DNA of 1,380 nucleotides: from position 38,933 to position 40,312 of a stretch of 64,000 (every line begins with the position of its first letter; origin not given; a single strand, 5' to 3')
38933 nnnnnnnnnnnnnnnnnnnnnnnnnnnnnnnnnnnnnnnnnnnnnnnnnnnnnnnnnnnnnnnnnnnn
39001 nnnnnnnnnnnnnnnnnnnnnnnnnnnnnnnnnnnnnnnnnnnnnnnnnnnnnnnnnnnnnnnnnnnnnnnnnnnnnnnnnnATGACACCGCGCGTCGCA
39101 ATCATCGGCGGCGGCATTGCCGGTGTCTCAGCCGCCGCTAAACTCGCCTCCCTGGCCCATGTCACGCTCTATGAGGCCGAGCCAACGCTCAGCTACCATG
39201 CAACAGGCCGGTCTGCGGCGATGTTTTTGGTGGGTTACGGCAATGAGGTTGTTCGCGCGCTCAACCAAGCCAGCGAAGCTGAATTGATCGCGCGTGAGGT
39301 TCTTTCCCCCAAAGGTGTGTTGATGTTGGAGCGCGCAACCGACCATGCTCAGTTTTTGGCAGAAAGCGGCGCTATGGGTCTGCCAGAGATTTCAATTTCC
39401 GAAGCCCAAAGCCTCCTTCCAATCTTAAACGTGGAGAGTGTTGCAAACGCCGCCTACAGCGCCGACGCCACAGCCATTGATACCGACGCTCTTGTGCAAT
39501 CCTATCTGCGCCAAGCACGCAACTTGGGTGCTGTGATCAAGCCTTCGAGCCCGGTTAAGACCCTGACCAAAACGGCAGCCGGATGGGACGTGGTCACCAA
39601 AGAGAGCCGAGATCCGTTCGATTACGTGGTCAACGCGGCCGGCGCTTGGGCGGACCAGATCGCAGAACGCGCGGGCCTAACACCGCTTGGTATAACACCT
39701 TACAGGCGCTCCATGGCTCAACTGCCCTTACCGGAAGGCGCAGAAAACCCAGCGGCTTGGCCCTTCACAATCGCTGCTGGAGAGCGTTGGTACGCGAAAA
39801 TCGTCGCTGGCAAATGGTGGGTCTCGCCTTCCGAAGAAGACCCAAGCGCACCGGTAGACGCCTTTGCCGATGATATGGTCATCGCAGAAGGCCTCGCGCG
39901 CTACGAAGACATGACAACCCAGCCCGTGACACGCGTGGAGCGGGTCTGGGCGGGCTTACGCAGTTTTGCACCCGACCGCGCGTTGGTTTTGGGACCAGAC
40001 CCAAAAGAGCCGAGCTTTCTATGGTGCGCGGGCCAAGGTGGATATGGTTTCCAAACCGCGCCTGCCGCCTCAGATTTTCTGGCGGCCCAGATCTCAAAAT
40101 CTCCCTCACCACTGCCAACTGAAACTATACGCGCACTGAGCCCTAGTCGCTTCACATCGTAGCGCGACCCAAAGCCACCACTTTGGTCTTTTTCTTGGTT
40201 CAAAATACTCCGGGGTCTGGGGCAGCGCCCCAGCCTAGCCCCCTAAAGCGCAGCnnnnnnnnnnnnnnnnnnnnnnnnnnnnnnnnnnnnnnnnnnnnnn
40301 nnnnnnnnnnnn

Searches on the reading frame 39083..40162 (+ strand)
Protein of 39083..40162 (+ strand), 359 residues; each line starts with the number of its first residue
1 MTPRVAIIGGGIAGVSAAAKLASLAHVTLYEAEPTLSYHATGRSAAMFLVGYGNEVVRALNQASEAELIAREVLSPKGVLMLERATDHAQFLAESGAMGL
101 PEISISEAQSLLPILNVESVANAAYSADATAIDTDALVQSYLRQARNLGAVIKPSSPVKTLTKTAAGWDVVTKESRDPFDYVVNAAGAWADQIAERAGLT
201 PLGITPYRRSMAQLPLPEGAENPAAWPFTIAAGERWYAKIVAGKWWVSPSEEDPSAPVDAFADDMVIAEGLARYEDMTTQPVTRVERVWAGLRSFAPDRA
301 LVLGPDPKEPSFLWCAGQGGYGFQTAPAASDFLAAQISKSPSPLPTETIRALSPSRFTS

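Call 4: search_protein_families(library=pfam, proteins=[window:39083-40162:+], max_evalue=0.1)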
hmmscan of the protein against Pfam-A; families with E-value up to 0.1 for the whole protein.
window:39083-40162:+ (359 aa): 9 families
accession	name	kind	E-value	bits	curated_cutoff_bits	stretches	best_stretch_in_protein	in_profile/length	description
PF01266.30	DAO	-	3.4e-46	158.8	27.9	1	4-335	1-352/353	FAD dependent oxidoreductase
PF13450.12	NAD_binding_8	-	2.1e-06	28.4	21.9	1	7-61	1-56/68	NAD(P)-binding Rossmann-like domain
PF07992.20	Pyr_redox_2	-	3.7e-06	27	26.1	1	4-51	2-50/291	Pyridine nucleotide-disulphide oxidoreductase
PF00890.30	FAD_binding_2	-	7.5e-06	25.8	20.4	1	5-170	2-180/414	FAD binding domain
PF00070.33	Pyr_redox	-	0.0035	18.3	22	1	4-45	1-42/82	Pyridine nucleotide-disulphide oxidoreductase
PF01262.27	AlaDh_PNT_C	-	0.011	15.6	23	1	4-37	30-64/214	Alanine dehydrogenase/PNT, C-terminal domain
PF01134.28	GIDA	-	0.02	14.4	22.1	1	5-30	2-28/391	Glucose inhibited division protein A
PF13454.12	NAD_binding_9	-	0.022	15.2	21.8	0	6-36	1-36/155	FAD-NAD(P)-binding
PF13738.12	Pyr_redox_3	-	0.072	12.8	30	0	5-34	167-197/305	Pyridine nucleotide-disulphide oxidoreductase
